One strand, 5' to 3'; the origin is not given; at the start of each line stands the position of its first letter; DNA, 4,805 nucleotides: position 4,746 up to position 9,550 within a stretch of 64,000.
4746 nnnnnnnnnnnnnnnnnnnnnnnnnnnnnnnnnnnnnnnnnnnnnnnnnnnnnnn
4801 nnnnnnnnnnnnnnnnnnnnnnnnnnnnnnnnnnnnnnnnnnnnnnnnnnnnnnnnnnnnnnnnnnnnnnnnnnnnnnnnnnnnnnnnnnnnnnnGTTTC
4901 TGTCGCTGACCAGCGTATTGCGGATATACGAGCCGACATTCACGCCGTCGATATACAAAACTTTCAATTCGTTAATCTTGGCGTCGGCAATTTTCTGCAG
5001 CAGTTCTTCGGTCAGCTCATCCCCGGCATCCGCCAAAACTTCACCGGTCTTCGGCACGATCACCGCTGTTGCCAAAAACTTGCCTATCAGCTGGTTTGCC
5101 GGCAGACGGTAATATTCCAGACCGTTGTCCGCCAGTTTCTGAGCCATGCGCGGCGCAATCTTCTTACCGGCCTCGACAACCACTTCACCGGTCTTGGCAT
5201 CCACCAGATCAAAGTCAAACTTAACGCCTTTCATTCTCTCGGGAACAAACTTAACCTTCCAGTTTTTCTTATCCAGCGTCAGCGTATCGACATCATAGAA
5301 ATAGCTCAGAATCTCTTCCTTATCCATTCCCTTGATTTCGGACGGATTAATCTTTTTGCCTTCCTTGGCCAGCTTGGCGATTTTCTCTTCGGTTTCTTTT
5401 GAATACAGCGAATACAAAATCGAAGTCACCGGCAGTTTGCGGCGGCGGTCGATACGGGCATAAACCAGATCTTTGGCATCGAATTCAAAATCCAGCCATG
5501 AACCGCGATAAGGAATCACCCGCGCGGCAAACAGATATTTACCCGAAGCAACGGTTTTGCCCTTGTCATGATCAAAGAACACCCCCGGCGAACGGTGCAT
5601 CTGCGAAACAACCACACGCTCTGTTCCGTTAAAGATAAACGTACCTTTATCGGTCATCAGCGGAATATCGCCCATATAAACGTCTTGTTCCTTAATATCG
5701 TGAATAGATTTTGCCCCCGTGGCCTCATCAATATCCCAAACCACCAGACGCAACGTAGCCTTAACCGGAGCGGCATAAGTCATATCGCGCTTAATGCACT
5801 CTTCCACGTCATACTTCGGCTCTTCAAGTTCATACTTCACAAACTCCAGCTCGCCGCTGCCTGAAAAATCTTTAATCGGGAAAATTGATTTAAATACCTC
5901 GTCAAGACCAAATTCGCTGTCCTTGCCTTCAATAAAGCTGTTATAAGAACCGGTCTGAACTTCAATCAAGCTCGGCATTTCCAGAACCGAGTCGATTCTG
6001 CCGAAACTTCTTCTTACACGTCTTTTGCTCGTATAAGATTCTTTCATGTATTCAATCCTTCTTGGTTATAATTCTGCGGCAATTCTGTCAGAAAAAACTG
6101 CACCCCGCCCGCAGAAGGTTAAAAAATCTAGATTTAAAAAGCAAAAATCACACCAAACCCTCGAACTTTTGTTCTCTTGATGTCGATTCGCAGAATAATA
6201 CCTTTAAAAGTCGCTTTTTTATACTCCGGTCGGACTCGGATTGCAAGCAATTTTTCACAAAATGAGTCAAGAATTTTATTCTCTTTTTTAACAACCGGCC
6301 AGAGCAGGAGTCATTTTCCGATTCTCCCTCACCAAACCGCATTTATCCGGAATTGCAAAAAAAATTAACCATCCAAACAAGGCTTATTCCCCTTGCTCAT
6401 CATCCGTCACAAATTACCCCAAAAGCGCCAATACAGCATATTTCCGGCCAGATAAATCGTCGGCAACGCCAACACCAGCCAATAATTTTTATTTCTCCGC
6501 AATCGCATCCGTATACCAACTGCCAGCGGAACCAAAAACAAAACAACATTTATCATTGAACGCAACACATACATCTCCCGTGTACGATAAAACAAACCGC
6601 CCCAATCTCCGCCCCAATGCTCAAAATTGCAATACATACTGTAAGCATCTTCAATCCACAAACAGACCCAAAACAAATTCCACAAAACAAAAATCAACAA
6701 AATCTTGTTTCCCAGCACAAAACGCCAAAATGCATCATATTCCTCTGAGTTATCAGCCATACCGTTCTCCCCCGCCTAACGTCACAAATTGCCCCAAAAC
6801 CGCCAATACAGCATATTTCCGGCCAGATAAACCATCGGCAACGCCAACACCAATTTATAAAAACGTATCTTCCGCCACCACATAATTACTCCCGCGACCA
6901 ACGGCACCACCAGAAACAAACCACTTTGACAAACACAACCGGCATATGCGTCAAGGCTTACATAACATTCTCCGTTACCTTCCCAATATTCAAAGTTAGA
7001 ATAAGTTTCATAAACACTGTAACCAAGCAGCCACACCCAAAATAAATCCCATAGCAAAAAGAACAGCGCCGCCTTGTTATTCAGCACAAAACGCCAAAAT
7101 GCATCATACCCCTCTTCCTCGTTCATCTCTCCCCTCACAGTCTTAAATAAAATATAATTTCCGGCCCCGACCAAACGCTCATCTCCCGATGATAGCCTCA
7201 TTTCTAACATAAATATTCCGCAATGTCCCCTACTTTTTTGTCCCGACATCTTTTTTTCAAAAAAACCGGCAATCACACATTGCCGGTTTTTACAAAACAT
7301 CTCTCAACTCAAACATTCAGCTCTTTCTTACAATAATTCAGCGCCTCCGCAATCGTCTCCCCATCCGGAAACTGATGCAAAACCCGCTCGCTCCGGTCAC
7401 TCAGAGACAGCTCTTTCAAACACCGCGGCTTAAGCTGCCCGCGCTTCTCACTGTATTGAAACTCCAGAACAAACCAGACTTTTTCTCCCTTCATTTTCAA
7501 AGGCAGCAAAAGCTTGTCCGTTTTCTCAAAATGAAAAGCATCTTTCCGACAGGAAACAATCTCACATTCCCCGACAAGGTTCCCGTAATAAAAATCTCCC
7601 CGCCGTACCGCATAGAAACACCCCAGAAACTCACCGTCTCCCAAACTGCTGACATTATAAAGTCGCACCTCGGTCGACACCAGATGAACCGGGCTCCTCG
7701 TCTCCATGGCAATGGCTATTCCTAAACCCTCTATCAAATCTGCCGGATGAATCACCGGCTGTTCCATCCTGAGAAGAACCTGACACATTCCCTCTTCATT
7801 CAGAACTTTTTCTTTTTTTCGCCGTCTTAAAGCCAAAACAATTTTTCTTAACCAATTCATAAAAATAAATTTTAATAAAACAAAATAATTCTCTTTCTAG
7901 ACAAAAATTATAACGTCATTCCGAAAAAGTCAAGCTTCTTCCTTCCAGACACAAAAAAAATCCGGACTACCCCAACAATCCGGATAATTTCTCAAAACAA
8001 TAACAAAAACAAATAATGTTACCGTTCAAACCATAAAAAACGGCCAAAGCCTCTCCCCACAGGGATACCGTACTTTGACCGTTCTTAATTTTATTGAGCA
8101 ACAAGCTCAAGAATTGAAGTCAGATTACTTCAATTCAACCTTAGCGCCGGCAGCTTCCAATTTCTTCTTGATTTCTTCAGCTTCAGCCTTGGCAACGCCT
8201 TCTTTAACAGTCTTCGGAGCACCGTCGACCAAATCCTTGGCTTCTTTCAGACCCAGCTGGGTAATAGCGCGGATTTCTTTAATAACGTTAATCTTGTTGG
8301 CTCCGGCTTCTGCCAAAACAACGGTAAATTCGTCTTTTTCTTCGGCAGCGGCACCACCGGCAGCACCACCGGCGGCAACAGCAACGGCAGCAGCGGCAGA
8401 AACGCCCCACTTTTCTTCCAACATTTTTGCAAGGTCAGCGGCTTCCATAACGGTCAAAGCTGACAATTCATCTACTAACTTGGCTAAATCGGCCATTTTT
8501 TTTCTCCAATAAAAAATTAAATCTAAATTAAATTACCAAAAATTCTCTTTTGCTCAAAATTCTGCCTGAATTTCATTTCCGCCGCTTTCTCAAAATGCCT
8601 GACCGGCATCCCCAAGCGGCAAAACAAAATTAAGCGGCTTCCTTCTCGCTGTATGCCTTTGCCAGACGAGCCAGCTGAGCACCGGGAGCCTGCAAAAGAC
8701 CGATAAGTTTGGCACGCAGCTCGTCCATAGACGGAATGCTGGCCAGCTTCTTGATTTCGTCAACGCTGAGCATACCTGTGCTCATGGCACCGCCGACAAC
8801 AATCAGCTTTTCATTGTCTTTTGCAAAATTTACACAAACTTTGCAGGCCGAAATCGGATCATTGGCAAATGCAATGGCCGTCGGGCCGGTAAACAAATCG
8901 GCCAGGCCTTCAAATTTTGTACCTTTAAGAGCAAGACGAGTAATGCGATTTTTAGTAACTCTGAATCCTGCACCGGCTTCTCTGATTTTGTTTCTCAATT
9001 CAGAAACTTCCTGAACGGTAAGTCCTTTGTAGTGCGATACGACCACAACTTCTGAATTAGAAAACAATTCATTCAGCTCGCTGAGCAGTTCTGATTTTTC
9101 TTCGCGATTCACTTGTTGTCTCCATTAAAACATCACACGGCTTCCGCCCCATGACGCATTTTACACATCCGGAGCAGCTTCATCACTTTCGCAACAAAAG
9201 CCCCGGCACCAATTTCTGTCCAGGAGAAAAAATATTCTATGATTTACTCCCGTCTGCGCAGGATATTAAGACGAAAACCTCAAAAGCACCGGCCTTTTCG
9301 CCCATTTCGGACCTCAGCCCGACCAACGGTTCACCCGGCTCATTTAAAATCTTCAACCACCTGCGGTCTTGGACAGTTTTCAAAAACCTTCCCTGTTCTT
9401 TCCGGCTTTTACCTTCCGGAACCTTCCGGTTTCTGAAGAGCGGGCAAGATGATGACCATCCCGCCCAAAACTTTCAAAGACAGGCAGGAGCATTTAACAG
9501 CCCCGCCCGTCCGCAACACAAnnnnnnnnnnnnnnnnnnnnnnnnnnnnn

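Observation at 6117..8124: Three-gene insertion, including tandem paralogous small membrane proteins, between rplL and the rpoB attenuator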

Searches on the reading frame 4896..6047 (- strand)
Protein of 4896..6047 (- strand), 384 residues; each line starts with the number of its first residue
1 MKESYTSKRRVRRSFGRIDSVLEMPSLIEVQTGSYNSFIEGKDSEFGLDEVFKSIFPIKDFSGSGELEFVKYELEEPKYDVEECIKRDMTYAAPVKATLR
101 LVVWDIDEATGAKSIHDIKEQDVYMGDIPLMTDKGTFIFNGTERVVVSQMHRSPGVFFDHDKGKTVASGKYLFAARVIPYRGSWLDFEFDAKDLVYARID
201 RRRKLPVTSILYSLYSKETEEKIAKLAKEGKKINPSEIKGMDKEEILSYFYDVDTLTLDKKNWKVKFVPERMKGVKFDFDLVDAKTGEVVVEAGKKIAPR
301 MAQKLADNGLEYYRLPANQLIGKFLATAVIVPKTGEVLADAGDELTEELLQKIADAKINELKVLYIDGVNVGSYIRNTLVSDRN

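Call 14: find_related_loci(query=window:4896-6047:-, collection=genome_contigs, flank=8000)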
Query seq(384 aa) (384 aa) in genome_contigs; peptide patterns used: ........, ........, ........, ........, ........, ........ (x = any residue, [..] = any of these).
600 stretches matched a pattern (row limit reached: there are more); 597 encode a relative of the query (tblastn E <= 1e-3); the best 80 are kept; 80 distinct loci.
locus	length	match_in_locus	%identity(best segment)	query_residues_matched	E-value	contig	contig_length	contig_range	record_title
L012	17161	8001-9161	84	1-384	0e+0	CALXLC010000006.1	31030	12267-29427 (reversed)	MAG: uncultured Alphaproteobacteria bacterium isolate E27__bin196 genome assembly, contig: E27__k127_1475258, whole geno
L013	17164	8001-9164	84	1-384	0e+0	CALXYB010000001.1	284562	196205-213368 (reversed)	MAG: uncultured Alphaproteobacteria bacterium isolate BRZ_DL__bin79 genome assembly, contig: BRZ_DL__NODE_27_length_2845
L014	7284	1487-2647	78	1-384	0e+0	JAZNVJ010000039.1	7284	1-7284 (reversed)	MAG: Alphaproteobacteria bacterium isolate T1900044790_TS20190256.MAGScoT_cleanbin_000026 SGB_2645_k141_1018895, whole g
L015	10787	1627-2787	78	1-384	0e+0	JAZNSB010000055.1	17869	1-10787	MAG: Alphaproteobacteria bacterium isolate T1900044811_TS20190277.MAGScoT_cleanbin_000015 SGB_2787_k141_2008363, whole g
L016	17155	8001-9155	79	1-384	0e+0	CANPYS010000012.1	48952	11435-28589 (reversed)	MAG: uncultured Alphaproteobacteria bacterium isolate Lapin-001__bin79 genome assembly, contig: Lapin-001__NODE_985_leng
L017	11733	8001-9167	71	1-384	0e+0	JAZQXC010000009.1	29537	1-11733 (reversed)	MAG: Alphaproteobacteria bacterium isolate T1900045163_TC20190157.MAGScoT_cleanbin_000004 SGB_5097_k141_3088196, whole g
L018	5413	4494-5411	85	1-306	3e-180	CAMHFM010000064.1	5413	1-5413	MAG: uncultured Azospirillum sp. isolate SRR11784282_bin.67_metaWRAP_v1.3_MAG genome assembly, contig: ERZ12202942.19143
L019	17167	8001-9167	63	1-384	4e-169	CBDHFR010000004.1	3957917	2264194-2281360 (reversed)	MAG: Rhodospirillaceae bacterium isolate 78a68249-97fb-475d-9422-75db5b547fb3 genome assembly, contig: contig_4, whole g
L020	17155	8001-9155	78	1-384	0e+0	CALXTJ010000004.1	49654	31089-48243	MAG: uncultured Alphaproteobacteria bacterium isolate BRZ_KS__bin114 genome assembly, contig: BRZ_KS__NODE_1006_length_4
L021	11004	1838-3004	63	1-384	2e-162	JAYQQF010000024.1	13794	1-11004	MAG: Alphaproteobacteria bacterium isolate SD3112_S42.concoct.075 NODE_1481_length_13794_cov_16.4356, whole genome shotg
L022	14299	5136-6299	62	1-384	4e-162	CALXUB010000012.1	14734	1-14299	MAG: uncultured Alphaproteobacteria bacterium isolate E02__bin238 genome assembly, contig: E02__k127_6037856, whole geno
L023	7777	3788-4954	61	1-384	6e-160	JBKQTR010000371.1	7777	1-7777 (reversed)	MAG: Stellaceae bacterium isolate MHr2D2E2F__bin_5 MHr2D2E2F_000000221768, whole genome shotgun sequence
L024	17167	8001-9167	61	1-384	2e-157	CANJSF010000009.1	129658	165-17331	MAG: Rhodospirillaceae bacterium isolate RH-23may17-353 genome assembly, contig: RH-23may17-C842, whole genome shotgun s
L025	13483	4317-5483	60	1-384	6e-157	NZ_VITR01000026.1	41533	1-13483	Nitrospirillum amazonense strain BR 11622 Ga0314210_126, whole genome shotgun sequence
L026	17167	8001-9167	61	1-384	1e-156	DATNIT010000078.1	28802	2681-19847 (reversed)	MAG TPA_asm: Stellaceae bacterium isolate SMAG_U11380 k141_384655, whole genome shotgun sequence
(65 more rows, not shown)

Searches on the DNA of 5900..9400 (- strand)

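Call 89: search_rna_families(source=window, start=5900, end=9400, threshold=evalue, max_evalue=1)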
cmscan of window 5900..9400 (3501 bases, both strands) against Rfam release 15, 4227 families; matches with E-value up to 1: 1.
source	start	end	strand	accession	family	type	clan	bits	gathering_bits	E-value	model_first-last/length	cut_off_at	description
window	8337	8402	-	RF01390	isrG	Gene; sRNA;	-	14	100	0.95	133-201/279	no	isrG Hfq binding RNA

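Call 90: build_rna_model(alignment_id=A7)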
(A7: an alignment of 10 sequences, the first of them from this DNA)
Model R1 built from alignment A7 (10 sequences, 130 columns); structure: RNAalifold consensus.
model positions 83; base pairs 10; branch points 0; effective number of sequences 2.79; information 0.684 bits per position. Calibrated on 0.2 Mb of random sequence (short: E-values are rough).
structure used (alignment columns):
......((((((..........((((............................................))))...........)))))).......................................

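Call 91: search_with_rna_model(model_id=R1, sources=[L012, L013, L014, L015, L016, L017, L018, L019, L020, L021, L022, L023, L024, L025, L026, L027, L028, L029, L030, L031, L032, L033, L034, L035, L036, L037, L038, L039, L040, L041, L042, L043, L044, L045, L046, L047, L048, L049, L050, L051, L052, L053, L054, L055, L056, L057, L058, L059, L060, L061, L062, L063, L064, L065, L066, L067, L068, L069, L070, L071, L072, L073, L074, L075, L076, L077, L078, L079, L080, L081, L082, L083, L084, L085, L086, L087, L088, L089, L090, L091, window], max_evalue=0.01, make_alignment=true)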
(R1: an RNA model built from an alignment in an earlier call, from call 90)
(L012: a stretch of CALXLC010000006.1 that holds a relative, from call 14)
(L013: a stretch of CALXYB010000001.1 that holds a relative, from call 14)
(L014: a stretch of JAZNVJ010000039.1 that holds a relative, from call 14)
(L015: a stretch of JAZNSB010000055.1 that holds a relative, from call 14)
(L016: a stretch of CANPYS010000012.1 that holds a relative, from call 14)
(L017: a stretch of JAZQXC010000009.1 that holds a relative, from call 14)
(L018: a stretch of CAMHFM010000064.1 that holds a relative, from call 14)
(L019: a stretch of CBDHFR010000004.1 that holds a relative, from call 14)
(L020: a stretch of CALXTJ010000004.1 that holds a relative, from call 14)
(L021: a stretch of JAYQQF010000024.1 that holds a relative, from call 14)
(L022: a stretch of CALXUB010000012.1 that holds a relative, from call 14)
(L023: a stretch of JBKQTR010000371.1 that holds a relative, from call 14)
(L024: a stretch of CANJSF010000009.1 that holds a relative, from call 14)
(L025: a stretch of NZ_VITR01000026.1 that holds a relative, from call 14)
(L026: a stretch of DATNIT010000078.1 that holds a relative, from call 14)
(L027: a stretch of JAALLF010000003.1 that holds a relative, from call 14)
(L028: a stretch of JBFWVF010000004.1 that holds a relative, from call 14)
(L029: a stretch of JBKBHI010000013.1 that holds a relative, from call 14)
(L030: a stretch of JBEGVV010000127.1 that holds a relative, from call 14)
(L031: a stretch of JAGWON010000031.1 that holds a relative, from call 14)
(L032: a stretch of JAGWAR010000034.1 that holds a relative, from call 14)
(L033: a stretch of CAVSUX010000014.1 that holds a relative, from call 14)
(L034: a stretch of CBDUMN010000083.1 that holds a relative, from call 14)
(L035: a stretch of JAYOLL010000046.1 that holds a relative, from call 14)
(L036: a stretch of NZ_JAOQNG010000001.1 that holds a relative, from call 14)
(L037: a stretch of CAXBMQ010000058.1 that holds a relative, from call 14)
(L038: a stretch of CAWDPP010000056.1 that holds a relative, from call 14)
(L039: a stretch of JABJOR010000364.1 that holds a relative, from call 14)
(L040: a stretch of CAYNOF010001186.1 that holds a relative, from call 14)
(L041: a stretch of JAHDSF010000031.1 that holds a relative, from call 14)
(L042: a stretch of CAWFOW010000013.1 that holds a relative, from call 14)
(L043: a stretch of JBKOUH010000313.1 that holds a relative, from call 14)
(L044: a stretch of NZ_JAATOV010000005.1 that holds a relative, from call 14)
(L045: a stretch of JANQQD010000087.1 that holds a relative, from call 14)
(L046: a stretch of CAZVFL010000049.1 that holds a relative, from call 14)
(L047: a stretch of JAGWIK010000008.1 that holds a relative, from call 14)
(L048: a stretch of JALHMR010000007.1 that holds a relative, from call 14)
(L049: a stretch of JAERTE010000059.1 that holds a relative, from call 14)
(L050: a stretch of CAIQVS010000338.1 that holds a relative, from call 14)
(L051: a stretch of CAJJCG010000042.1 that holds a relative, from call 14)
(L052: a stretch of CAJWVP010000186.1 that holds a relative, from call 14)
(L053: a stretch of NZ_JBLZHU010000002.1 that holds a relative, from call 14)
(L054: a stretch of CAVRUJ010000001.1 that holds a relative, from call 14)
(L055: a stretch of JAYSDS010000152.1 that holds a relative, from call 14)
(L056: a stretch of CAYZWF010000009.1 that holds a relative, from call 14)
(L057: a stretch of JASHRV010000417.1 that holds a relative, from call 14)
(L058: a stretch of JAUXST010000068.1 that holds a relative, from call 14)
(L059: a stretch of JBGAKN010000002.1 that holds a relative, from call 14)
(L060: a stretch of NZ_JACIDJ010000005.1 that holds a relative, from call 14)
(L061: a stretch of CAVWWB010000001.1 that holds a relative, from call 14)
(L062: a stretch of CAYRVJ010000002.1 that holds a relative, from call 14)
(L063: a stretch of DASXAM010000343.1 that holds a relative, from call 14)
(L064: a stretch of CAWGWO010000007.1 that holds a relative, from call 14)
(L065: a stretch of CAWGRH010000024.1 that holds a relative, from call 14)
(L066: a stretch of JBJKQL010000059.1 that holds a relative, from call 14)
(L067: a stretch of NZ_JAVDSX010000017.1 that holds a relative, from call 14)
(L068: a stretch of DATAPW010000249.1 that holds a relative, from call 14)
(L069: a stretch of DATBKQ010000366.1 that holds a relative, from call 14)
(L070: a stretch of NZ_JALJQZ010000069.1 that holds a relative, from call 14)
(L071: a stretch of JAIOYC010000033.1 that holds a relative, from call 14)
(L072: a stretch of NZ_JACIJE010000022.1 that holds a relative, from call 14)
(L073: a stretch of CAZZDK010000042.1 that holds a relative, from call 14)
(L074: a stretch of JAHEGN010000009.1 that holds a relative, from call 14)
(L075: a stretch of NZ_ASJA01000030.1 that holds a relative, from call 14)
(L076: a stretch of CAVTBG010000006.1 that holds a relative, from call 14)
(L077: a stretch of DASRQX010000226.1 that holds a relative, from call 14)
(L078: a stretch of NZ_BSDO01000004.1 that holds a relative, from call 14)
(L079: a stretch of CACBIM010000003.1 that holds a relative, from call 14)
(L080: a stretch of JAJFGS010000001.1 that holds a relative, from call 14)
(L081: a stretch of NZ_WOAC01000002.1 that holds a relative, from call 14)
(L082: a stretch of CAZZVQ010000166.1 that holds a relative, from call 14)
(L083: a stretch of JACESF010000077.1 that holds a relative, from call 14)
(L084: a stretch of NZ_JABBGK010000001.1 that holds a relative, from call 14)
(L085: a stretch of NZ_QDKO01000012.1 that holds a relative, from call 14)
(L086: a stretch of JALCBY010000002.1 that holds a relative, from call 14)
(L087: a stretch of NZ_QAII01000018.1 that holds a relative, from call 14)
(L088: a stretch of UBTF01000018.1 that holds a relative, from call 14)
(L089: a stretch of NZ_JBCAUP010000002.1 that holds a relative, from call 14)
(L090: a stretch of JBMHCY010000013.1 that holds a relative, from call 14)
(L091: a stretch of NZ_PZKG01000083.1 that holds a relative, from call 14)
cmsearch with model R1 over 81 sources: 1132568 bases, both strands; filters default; matches with E-value up to 0.01: 9.
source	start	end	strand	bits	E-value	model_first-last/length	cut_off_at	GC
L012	7925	8009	+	88.5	3e-17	1-83/83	no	0.44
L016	7925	8009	+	88.2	3.6e-17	1-83/83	no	0.48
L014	1412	1495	+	87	7e-17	1-83/83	no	0.38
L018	4417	4502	+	85.5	1.6e-16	1-83/83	no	0.37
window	6039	6122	-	84.6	2.7e-16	1-83/83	no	0.42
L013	7927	8009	+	76.3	2.6e-14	1-83/83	no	0.45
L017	7887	8009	+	71.2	4.4e-13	1-83/83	no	0.33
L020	7900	8009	+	69.1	1.4e-12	1-83/83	no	0.38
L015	1558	1635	+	68.9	1.6e-12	1-83/83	no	0.36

Alignment A8: 9 matches aligned to the model, 130 columns, each read 5' to 3' on its own strand. Consensus structure (alignment columns), stored with it:
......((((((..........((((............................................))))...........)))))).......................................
